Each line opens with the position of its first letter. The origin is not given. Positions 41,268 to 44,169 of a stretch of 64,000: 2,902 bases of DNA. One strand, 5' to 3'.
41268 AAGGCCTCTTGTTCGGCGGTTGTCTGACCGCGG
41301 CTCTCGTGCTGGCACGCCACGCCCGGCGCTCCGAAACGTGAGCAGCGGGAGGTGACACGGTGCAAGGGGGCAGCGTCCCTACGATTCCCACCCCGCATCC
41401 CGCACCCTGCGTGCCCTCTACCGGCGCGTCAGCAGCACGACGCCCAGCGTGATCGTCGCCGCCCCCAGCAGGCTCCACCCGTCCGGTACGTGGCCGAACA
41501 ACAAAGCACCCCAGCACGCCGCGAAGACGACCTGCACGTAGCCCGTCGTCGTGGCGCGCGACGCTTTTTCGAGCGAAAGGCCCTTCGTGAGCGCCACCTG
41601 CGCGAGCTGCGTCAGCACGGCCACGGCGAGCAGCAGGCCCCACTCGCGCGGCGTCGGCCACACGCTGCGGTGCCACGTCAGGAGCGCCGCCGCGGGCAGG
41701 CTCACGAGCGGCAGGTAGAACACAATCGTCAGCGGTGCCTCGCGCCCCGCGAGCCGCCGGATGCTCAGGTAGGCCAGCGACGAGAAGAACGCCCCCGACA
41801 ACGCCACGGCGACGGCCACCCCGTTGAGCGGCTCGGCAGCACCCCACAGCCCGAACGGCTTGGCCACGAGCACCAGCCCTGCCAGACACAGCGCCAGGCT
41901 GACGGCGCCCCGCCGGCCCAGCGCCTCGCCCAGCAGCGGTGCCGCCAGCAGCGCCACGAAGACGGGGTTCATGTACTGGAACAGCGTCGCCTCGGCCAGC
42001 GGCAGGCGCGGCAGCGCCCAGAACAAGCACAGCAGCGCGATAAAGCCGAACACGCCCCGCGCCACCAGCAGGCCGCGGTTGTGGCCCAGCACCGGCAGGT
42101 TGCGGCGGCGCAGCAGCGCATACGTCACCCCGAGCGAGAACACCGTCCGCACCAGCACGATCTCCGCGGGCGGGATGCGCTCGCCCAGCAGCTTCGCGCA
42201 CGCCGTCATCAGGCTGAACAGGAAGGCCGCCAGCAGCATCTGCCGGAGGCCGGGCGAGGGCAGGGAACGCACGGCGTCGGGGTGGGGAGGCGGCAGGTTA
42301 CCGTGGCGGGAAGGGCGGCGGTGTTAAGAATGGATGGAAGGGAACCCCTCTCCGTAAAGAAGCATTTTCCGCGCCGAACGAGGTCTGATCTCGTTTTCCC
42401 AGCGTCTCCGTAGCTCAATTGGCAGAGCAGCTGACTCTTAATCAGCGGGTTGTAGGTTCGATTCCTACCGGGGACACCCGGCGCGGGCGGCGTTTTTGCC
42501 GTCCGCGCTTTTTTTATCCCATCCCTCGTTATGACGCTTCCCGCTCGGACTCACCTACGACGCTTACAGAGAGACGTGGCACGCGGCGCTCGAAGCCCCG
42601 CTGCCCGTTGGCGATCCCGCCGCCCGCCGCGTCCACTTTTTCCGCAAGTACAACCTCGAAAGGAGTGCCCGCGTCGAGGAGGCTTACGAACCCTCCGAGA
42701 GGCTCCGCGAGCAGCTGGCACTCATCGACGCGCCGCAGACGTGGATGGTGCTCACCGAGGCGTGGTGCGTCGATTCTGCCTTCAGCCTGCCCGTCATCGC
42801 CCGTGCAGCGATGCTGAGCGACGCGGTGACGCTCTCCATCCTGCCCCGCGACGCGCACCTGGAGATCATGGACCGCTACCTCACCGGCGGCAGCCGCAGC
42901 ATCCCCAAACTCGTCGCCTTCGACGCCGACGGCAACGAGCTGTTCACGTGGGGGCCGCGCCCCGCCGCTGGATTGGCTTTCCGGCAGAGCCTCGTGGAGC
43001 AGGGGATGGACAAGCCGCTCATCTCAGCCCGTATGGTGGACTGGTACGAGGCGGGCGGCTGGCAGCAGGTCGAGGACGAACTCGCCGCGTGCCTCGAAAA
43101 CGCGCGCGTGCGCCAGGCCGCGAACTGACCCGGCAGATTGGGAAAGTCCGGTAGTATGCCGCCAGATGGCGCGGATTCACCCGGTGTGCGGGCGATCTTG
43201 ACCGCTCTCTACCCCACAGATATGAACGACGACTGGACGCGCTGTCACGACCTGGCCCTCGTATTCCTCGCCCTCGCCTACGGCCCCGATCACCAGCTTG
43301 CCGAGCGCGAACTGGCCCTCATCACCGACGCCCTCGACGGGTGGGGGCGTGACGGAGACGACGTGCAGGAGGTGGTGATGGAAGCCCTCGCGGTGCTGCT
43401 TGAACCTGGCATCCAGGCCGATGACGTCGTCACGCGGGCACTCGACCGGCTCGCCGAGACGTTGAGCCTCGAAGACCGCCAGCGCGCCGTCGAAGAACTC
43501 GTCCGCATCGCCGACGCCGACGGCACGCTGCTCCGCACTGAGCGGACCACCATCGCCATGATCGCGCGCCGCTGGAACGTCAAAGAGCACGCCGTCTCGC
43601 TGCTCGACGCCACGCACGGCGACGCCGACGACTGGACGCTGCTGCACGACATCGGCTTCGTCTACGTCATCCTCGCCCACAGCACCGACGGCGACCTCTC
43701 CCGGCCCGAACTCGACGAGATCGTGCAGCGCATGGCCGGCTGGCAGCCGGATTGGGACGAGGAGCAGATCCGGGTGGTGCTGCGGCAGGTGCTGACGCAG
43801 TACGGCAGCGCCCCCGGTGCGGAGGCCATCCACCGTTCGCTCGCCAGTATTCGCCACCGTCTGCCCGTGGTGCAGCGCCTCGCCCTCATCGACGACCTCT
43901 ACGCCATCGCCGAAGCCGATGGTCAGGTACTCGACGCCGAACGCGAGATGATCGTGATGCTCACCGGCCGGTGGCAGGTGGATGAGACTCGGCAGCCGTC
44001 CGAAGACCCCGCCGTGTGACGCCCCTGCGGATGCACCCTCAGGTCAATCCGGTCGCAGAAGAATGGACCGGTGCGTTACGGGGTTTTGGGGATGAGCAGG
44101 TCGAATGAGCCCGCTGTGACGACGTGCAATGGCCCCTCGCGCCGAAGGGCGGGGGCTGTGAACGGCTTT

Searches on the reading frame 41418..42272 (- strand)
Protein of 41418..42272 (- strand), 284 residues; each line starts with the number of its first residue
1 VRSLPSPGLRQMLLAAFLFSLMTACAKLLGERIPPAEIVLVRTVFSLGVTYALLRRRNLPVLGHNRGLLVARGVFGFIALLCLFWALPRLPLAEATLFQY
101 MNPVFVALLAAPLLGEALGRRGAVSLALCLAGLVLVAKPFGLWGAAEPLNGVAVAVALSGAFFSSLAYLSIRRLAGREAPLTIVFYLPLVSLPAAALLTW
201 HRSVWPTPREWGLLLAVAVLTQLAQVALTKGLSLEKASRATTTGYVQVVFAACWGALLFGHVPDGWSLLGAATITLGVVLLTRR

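Call 75: search_protein_families(library=pfam, proteins=[window:41418-42272:-], max_evalue=0.001)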
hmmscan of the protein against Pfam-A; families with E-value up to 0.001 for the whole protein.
window:41418-42272:- (284 aa): 1 family
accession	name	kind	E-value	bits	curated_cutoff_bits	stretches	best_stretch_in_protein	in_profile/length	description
PF00892.27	EamA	-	3.8e-34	118.3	28.2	2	11-136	6-133/135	EamA-like transporter family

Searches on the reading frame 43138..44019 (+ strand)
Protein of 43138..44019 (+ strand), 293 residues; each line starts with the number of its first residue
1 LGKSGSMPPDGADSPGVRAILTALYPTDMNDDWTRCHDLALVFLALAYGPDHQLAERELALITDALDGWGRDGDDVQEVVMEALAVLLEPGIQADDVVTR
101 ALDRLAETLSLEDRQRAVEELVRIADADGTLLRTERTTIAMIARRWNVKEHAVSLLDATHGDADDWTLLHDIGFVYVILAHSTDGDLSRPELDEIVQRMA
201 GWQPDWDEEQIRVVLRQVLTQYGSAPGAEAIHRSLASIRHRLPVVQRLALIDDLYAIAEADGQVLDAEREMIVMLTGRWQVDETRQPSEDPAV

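Call 75: search_protein_families(library=pfam, proteins=[window:43138-44019:+], max_evalue=0.001)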
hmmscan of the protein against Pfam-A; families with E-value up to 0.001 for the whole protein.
window:43138-44019:+ (293 aa): 2 families
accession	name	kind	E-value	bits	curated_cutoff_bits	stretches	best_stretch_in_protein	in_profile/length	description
PF05099.18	TerB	-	2.7e-14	53.9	24.4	2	41-153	5-113/118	Tellurite resistance protein TerB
PF04391.17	DUF533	-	0.00016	21.7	29.6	0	249-285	72-108/178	Protein of unknown function (DUF533)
